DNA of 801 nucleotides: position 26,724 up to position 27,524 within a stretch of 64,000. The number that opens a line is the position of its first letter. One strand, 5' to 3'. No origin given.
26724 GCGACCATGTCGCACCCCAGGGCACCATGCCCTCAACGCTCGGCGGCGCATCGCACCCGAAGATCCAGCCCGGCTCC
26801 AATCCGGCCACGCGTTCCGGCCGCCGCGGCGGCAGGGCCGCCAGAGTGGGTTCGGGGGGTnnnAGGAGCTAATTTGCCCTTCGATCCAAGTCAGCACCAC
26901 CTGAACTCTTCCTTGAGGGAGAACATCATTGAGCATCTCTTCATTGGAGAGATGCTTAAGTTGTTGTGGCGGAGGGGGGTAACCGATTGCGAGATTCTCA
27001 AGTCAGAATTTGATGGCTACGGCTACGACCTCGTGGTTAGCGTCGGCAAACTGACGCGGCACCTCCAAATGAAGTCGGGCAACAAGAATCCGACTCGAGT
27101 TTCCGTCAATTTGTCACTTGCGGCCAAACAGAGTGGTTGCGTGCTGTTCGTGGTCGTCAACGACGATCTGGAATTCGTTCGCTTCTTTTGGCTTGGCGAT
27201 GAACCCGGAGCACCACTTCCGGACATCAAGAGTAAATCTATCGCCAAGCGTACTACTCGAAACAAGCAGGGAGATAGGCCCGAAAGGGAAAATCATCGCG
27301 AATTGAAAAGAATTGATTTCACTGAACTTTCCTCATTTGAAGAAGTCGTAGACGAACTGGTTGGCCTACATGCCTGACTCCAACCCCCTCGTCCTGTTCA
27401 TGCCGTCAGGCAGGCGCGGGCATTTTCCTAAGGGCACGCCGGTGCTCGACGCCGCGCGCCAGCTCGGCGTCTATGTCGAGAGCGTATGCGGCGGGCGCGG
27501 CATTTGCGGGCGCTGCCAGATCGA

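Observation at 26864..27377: Low-GC PD-(D/E)xK-like ORF wedged between the methyltransferase and activase genes of the corrinoid operon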

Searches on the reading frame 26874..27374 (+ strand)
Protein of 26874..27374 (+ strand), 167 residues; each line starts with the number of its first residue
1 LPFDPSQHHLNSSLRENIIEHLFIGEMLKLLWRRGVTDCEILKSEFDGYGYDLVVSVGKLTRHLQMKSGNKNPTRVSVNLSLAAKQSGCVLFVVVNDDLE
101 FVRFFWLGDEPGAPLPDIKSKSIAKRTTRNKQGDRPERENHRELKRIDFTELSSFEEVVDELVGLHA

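Call 4: search_protein_families(library=pfam, proteins=[window:26874-27374:+], max_evalue=1)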
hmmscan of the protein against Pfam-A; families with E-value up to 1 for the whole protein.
window:26874-27374:+ (167 aa): 0 families

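Call 5: search_protein_families(library=padloc, proteins=[window:26874-27374:+], max_evalue=10)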
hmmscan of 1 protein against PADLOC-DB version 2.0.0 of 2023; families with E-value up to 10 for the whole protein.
window:26874-27374:+ (167 aa): 0 families

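Call 6: search_protein_families(library=ncbifam, proteins=[window:26874-27374:+], max_evalue=10)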
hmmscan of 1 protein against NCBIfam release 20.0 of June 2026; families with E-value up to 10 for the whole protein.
window:26874-27374:+ (167 aa): 0 families

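Call 7: search_protein_families(library=phrogs, proteins=[window:26874-27374:+], max_evalue=10)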
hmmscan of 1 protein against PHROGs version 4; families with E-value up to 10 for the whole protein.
window:26874-27374:+ (167 aa): 0 families

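Call 8: find_homologous_proteins(query=window:26874-27374:+, max_evalue=0.01)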
Query window:26874-27374:+ (167 aa): 21 proteins with E <= 0.01 among 63 candidates.
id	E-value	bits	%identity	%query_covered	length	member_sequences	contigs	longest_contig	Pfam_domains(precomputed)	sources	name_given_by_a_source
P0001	4.4e-107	373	100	100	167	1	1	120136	-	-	-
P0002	3.4e-48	181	53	97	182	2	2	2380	-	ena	-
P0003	1.9e-46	176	53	98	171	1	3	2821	-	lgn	-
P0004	1.2e-45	173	54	95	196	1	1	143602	-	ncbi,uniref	ncbi:hypothetical protein [Asticcacaulis sp. W401b]|uniref:hypothetical protein n=1 Tax=Asticcacauli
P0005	1.4e-45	173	51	98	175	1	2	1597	-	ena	-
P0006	2.9e-44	169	55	83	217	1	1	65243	PF12441.15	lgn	-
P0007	3.0e-43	165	49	95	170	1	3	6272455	-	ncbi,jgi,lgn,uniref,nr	ncbi:hypothetical protein [Kumtagia ephedrae]|jgi:hypothetical protein|uniref:PD(D/E)XK endonuclease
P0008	3.8e-43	165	50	97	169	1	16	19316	-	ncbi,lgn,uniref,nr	ncbi:MAG: hypothetical protein J0I79_28570 [Mesorhizobium sp.]|uniref:hypothetical protein n=1 Tax=M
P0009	1.1e-41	160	51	98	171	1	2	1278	-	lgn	-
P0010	2.4e-41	159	49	97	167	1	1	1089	-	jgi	jgi:hypothetical protein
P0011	3.5e-41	159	49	96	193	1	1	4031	-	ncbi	-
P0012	1.7e-40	156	49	94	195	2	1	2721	-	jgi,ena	-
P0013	2.8e-39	152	46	96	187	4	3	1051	-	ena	-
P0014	3.2e-39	152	47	97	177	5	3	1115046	-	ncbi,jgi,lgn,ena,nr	ncbi:hypothetical protein ASF03_01790 [Rhizobium sp. Leaf68]|jgi:hypothetical protein|nr:hypothetica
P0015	3.3e-38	149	46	98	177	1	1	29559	-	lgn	-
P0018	3.7e-31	126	58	63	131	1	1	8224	-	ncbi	-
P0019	1.4e-29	121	44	89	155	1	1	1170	PF11645.15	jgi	-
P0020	1.4e-25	108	39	93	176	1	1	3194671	-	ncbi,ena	-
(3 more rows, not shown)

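Call 9: search_solved_structures(query=window:26874-27374:+, max_evalue=10)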
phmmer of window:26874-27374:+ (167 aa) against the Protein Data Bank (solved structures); distinct sequences matched with E-value up to 10: 0.

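Call 12: find_encoding_contigs(protein=P0007, flank=8000, max_places=3)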
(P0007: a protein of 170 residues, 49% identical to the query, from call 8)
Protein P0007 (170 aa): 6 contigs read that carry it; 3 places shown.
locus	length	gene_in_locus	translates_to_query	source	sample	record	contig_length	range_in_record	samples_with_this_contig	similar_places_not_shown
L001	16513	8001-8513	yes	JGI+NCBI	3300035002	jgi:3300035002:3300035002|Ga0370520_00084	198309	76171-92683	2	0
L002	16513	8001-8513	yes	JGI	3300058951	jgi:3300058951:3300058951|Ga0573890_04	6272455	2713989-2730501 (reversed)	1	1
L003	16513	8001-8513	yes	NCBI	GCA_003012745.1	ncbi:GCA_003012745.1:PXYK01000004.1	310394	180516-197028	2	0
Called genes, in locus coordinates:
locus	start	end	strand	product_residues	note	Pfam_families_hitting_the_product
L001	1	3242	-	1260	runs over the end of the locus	PF02574:S-methyl_trans, PF00809:Pterin_bind, PF02607:B12-binding_2, PF02310:B12-binding, PF02965:Met_synt_B12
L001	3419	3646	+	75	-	-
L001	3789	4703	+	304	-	PF00487:FA_desaturase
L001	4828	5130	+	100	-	PF13769:Virulence_fact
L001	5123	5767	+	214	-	PF12225:DUF5981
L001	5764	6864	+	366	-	PF02219:MTHFR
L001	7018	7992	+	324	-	PF00809:Pterin_bind, PF03599:CdhD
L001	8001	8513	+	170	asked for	-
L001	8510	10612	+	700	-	PF00111:Fer2 (weak), PF17650:RACo_linker, PF17651:Raco_middle, PF14574:RACo_C_ter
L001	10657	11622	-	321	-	PF00532:Peripla_BP_1, PF13407:Peripla_BP_4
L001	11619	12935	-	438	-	PF02653:BPD_transp_2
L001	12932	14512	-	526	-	PF00005:ABC_tran, PF13304:AAA_21 (faint), PF00005:ABC_tran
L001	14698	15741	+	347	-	PF00356:LacI, PF00532:Peripla_BP_1, PF13407:Peripla_BP_4, PF13377:Peripla_BP_3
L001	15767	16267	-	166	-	-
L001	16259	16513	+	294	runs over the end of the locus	PF00702:Hydrolase, PF12710:HAD, PF13419:HAD_2, PF13242:Hydrolase_like (weak)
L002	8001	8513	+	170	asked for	-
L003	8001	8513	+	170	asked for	-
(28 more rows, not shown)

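Call 13: find_encoding_contigs(protein=P0004, flank=8000, max_places=3)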
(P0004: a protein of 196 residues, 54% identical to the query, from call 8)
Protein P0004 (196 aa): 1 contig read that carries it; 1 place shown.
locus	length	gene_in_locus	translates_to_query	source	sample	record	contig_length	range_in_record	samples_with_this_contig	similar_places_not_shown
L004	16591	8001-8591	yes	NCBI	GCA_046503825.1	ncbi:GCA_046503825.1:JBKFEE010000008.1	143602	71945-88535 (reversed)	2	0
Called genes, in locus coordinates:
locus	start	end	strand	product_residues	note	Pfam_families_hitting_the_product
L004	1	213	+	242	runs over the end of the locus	PF01553:Acyltransferase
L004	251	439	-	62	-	-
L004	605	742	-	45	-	-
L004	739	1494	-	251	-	-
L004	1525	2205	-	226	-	-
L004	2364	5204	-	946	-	PF07517:SecA_DEAD, PF01043:SecA_PP_bind, PF21090:P-loop_SecA, PF07516:SecA_SW, PF02810:SEC-C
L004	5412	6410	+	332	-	PF00639:Rotamase, PF13145:Rotamase_2, PF13616:Rotamase_3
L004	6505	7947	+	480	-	PF01960:ArgJ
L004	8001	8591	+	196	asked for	-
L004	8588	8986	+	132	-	PF00293:NUDIX, PF14815:NUDIX_4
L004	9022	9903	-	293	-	PF13489:Methyltransf_23, PF08241:Methyltransf_11, PF13649:Methyltransf_25 (faint)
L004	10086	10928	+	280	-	PF00156:Pribosyltran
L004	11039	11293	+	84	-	PF00462:Glutaredoxin, PF13417:GST_N_3 (weak)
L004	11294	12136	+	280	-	PF00795:CN_hydrolase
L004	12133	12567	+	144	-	PF06676:DUF1178, PF09723:Zn_ribbon_8 (faint)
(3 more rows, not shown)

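Call 14: find_encoding_contigs(protein=P0014, flank=8000, max_places=3)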
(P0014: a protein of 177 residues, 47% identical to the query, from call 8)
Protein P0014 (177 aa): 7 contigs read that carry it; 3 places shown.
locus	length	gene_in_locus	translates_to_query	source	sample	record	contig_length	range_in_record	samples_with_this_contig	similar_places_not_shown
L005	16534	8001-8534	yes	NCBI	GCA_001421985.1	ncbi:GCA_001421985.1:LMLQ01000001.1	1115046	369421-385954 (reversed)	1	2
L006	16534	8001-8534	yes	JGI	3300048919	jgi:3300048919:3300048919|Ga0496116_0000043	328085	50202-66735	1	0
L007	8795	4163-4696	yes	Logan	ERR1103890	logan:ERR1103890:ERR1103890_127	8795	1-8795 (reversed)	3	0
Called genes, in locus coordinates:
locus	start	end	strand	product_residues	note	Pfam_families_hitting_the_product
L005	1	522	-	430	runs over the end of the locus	PF12890:DHOase, PF01979:Amidohydro_1, PF07969:Amidohydro_3 (weak)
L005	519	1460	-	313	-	PF02729:OTCace_N, PF00185:OTCace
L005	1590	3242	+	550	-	PF18158:AidB_N, PF02770:Acyl-CoA_dh_M, PF00441:Acyl-CoA_dh_1, PF08028:Acyl-CoA_dh_2, PF22924:ACOX_C_alpha1 (weak)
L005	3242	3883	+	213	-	-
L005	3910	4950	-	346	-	-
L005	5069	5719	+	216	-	PF00440:TetR_N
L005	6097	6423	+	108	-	PF19600:DUF6105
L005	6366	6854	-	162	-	PF03652:RuvX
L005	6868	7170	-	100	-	PF03831:YjdM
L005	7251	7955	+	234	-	PF00753:Lactamase_B, PF13483:Lactamase_B_3, PF12706:Lactamase_B_2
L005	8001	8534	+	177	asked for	-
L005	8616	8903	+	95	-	PF02686:GatC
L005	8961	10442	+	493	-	PF01425:Amidase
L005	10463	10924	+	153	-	PF13302:Acetyltransf_3 (weak), PF13673:Acetyltransf_10, PF00583:Acetyltransf_1, PF13508:Acetyltransf_7, PF08445:FR47 (weak)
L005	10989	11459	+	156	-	PF08327:AHSA1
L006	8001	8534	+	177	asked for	-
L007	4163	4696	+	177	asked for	-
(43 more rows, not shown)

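Call 15: find_encoding_contigs(protein=P0020, flank=8000, max_places=2)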
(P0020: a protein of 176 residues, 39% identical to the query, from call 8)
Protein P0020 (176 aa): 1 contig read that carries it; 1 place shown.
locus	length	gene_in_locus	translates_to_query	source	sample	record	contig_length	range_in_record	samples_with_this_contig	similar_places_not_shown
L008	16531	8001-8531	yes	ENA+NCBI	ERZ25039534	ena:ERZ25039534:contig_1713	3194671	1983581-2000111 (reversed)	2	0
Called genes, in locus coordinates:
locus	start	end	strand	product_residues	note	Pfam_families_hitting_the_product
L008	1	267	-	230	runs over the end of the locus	PF13618:Gluconate_2-dh3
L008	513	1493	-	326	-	PF25919:BSH_CusB (faint), PF00364:Biotin_lipoyl (faint), PF25917:BSH_RND, PF25973:BSH_CzcB, PF25881:HH_YBHG (weak)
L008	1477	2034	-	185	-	PF01061:ABC2_membrane, PF12698:ABC2_membrane_3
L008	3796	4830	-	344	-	PF25919:BSH_CusB (faint), PF00364:Biotin_lipoyl (faint), PF25917:BSH_RND, PF25881:HH_YBHG (faint), PF25954:Beta-barrel_RND_2 (weak)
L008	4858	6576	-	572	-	PF02776:TPP_enzyme_N, PF00205:TPP_enzyme_M, PF02775:TPP_enzyme_C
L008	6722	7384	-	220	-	-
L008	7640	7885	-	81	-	PF13560:HTH_31, PF12844:HTH_19 (weak), PF01381:HTH_3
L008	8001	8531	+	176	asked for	-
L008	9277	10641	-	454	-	-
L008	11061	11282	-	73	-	-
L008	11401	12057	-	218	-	PF01555:N6_N4_Mtase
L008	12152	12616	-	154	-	-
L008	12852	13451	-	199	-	-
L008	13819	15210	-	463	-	-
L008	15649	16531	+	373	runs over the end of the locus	PF04909:Amidohydro_2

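Call 16: find_encoding_contigs(protein=P0006, flank=8000, max_places=2)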
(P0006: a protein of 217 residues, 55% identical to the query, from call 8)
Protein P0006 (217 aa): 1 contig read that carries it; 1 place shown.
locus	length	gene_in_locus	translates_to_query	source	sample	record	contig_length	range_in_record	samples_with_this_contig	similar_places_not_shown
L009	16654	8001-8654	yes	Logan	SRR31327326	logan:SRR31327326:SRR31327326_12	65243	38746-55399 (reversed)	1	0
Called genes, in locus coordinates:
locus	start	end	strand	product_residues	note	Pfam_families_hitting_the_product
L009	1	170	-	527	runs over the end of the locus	PF06253:MTTB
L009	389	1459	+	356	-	PF05145:AbrB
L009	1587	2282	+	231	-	PF02607:B12-binding_2, PF02310:B12-binding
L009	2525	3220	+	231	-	PF07796:DUF1638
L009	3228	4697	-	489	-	PF13426:PAS_9 (faint), PF08448:PAS_4 (weak), PF00990:GGDEF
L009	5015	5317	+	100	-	PF13769:Virulence_fact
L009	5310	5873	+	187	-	PF12225:DUF5981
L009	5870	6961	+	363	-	PF02219:MTHFR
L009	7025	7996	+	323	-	PF00809:Pterin_bind, PF03599:CdhD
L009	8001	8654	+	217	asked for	PF12441:CopG_antitoxin (weak)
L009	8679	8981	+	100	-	PF10387:DUF2442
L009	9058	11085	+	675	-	PF17650:RACo_linker, PF17651:Raco_middle, PF14574:RACo_C_ter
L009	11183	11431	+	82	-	PF02604:PhdYeFM_antitox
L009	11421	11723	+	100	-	PF05016:ParE_toxin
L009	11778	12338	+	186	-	PF02525:Flavodoxin_2 (weak), PF03358:FMN_red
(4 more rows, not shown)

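Call 17: find_encoding_contigs(protein=P0008, flank=8000, max_places=3)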
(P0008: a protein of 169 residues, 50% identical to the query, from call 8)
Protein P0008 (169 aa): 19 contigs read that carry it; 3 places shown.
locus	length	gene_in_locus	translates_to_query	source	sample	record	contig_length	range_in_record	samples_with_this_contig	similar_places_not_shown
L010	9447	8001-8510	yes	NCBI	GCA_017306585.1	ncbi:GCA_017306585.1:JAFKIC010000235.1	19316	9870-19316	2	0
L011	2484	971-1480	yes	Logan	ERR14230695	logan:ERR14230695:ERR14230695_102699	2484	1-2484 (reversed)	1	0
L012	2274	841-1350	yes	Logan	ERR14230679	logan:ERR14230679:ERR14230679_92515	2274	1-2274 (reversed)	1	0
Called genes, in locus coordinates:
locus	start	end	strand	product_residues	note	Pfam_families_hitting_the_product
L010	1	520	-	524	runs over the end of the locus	PF06253:MTTB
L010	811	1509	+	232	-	PF02607:B12-binding_2, PF02310:B12-binding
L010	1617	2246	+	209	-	PF07796:DUF1638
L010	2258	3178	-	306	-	PF01073:3Beta_HSD, PF01370:Epimerase, PF04321:RmlD_sub_bind, PF16363:GDP_Man_Dehyd, PF02719:Polysacc_synt_2, PF07993:NAD_binding_4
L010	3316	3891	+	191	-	PF16233:DUF4893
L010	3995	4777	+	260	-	PF00551:Formyl_trans_N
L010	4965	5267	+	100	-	PF13769:Virulence_fact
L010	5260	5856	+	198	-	PF12225:DUF5981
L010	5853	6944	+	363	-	PF02219:MTHFR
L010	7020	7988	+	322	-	PF00809:Pterin_bind, PF03599:CdhD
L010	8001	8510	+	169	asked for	-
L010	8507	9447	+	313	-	PF00111:Fer2 (weak), PF17650:RACo_linker, PF17651:Raco_middle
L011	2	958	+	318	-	?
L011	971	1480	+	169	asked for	-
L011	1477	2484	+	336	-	?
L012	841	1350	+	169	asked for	-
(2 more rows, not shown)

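Call 18: predict_structure(alignment_id=A1)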
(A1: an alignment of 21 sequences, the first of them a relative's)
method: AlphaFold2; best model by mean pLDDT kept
length: 167 residues; sequences in the alignment: 21
mean_pLDDT: 90.6   pTM: 0.83
mean pLDDT of the five models: 90.6, 89.7, 89.2, 88.8, 88.4
residues with pLDDT >= 90: 128; 70-90: 29; 50-70: 8; < 50: 2
segments of 3 or more residues with pLDDT < 50: none
pLDDT, mean of each block of 10 residues (from residue 1): 64 87 96 95 81 92 95 94 91 96 96 92 92 92 97 96 80
secondary structure, 60 per line:
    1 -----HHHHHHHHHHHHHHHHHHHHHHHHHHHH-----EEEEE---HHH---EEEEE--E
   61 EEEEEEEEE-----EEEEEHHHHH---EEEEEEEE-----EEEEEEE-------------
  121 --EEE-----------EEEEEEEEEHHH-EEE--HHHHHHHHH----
elements in order: H6-33 E39-43 E53-57 E60-69 E75-79 H80-84 E88-95 E101-107 E123-125 E137-145 E150-152 H155-163

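Call 23: fold_search(model_id=the predicted structure, library=pdb)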
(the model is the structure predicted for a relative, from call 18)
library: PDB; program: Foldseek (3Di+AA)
matches with E <= 10: 290; with E <= 0.001: 0
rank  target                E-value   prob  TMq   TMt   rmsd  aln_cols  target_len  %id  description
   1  9qcc_M                2.2e-03  0.99  0.38  0.20   8.3       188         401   11  Activated XauSPARDA filament assembly with bound dsDNA substrate (released 2025-12-17)
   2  4tkd_C                2.9e-03  0.99  0.42  0.53   5.9       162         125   11  Sulfolobus solfataricus HJC mutants (released 2015-08-12)
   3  1ob8_B                3.1e-03  0.97  0.30  0.38   7.1       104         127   14  Holliday Junction Resolving Enzyme (released 2004-10-15)
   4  9jsz_J                3.3e-03  0.97  0.32  0.17   6.6       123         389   15  active NbaSPARDA complexes (released 2025-04-02)
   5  2wcw_A                3.7e-03  1.00  0.41  0.51   5.6       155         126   12  1.6A resolution structure of Archaeoglobus fulgidus Hjc, a Holliday junction resolvase from an archaeal hyperthermophi (released 2009-03-24)
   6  1gef_B                3.9e-03  0.98  0.31  0.41   6.3       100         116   14  Crystal structure of the archaeal holliday junction resolvase HJC (released 2001-03-21)
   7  4tkd_B                5.0e-03  0.99  0.39  0.51   5.9       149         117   12  Sulfolobus solfataricus HJC mutants (released 2015-08-12)
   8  1ob9                  5.0e-03  0.96  0.32  0.40   6.7       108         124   15  Holliday Junction Resolving Enzyme (released 2004-10-15)
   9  2ost_C                6.4e-03  0.99  0.35  0.42   5.4        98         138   21  The structure of a bacterial homing endonuclease : I-Ssp6803I (released 2007-03-20)
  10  1ob8_A                6.8e-03  0.96  0.32  0.42   6.6       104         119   14  Holliday Junction Resolving Enzyme (released 2004-10-15)
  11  2wcw_B                7.2e-03  0.99  0.41  0.53   5.6       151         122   10  1.6A resolution structure of Archaeoglobus fulgidus Hjc, a Holliday junction resolvase from an archaeal hyperthermophi (released 2009-03-24)
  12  2wj0_B                7.6e-03  0.99  0.32  0.41   4.1        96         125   14  Crystal structures of Holliday junction resolvases from Archaeoglobus fulgidus bound to DNA substrate (released 2009-05-26)
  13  1gef_E                7.6e-03  0.89  0.27  0.36   7.8       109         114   13  Crystal structure of the archaeal holliday junction resolvase HJC (released 2001-03-21)
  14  2wcz_B                8.1e-03  0.99  0.40  0.55   5.5       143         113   11  1.6A resolution structure of Archaeoglobus fulgidus Hjc, a Holliday junction resolvase from an archaeal hyperthermophi (released 2009-03-24)
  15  2wiw_B                8.1e-03  0.99  0.41  0.51   5.6       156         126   10  Crystal structures of Holliday junction resolvases from Archaeoglobus fulgidus bound to DNA substrate (released 2009-05-26)
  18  9qcc_Y                1.1e-02  0.93  0.38  0.20   6.9       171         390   12  Activated XauSPARDA filament assembly with bound dsDNA substrate (released 2025-12-17)
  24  9qcc_A                1.7e-02  0.85  0.33  0.17   7.0       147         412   12  Activated XauSPARDA filament assembly with bound dsDNA substrate (released 2025-12-17)
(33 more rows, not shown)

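Call 26: search_protein_families(library=pfam, alignment_id=A1, max_evalue=10)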
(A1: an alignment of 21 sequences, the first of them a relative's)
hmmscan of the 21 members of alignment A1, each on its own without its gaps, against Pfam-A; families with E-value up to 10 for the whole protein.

A. member 1, P0001 (167 aa): 0 families

B. families by the number of members that match (of 21 scanned): 4 families
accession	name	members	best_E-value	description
PF11645.14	PDDEXK_5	10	1.1e-06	PD-(D/E)XK endonuclease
PF12441.14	CopG_antitoxin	1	1.7e-06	CopG antitoxin of type II toxin-antitoxin system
PF18143.6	HAD_SAK_2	1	0.17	HAD domain in Swiss Army Knife RNA repair proteins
PF01330.27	RuvA_N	1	0.25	RuvA N terminal domain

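Call 28: search_solved_structures(query=A1, max_evalue=10, show_alignments=3)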
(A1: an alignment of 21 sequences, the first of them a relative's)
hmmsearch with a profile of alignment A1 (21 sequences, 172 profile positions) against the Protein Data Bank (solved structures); distinct sequences matched with E-value up to 10: 2.
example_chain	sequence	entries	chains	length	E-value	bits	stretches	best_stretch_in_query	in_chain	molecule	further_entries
5e9a_A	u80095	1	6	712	0.048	16.7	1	23-55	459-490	Beta-galactosidase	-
2ost_A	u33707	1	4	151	0.065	16.3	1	39-82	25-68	Putative endonuclease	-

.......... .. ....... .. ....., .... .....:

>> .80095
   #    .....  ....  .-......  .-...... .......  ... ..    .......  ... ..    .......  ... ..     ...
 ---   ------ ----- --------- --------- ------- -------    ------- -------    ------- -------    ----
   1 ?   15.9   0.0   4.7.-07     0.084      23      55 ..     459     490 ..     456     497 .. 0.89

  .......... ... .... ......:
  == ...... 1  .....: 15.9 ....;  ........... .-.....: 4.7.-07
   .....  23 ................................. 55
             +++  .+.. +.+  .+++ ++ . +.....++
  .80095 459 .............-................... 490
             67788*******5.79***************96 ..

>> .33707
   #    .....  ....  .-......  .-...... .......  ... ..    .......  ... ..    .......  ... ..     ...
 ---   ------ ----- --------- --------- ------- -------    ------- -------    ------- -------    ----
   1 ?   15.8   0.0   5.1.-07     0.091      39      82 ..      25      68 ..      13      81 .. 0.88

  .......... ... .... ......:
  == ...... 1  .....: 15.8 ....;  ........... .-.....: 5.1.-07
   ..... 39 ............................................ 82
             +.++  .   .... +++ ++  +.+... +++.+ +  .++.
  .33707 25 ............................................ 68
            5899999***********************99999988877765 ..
